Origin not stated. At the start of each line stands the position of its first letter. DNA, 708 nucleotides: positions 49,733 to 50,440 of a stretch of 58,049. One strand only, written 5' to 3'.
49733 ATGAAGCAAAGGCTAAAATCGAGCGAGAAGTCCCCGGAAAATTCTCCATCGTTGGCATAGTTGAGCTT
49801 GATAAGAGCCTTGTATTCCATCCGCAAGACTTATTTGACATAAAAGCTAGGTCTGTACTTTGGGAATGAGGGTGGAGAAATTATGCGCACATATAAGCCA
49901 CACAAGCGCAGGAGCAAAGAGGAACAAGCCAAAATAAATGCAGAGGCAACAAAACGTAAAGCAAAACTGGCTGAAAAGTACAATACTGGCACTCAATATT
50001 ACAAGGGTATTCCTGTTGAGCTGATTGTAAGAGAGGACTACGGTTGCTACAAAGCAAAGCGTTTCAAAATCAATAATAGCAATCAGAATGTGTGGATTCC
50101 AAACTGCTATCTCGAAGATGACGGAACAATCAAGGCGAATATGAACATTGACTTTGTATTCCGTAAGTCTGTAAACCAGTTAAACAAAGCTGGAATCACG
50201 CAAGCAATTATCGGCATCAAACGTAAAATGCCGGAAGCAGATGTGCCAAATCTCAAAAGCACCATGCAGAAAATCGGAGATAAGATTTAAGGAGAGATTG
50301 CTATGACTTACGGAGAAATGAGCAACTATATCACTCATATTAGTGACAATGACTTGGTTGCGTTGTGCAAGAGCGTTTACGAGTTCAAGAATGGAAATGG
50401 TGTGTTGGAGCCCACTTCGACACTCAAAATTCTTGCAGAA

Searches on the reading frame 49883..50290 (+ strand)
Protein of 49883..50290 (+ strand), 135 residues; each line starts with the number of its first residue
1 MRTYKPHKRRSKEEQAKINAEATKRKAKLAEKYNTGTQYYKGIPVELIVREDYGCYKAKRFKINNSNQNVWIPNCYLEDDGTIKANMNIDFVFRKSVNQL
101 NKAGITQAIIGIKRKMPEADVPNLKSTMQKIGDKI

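Call 5: search_protein_families(library=pfam, proteins=[window:49883-50290:+], max_evalue=0.01)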
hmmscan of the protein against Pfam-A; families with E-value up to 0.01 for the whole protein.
window:49883-50290:+ (135 aa): 0 families

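Call 26: search_protein_families(library=phrogs, max_evalue=0.001, proteins=[window:49883-50290:+])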
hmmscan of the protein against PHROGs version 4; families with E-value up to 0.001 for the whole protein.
window:49883-50290:+ (135 aa): 2 families
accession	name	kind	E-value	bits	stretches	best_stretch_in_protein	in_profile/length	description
phrog_7070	-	unknown function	4.5e-33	114.5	1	32-117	2-86/91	-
phrog_13414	-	unknown function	0.0008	20.3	0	4-53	22-69/70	-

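Call 78: search_protein_families(library=padloc, max_evalue=0.001, proteins=[window:49883-50290:+])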
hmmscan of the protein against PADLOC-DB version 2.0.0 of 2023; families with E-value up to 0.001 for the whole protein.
window:49883-50290:+ (135 aa): 0 families
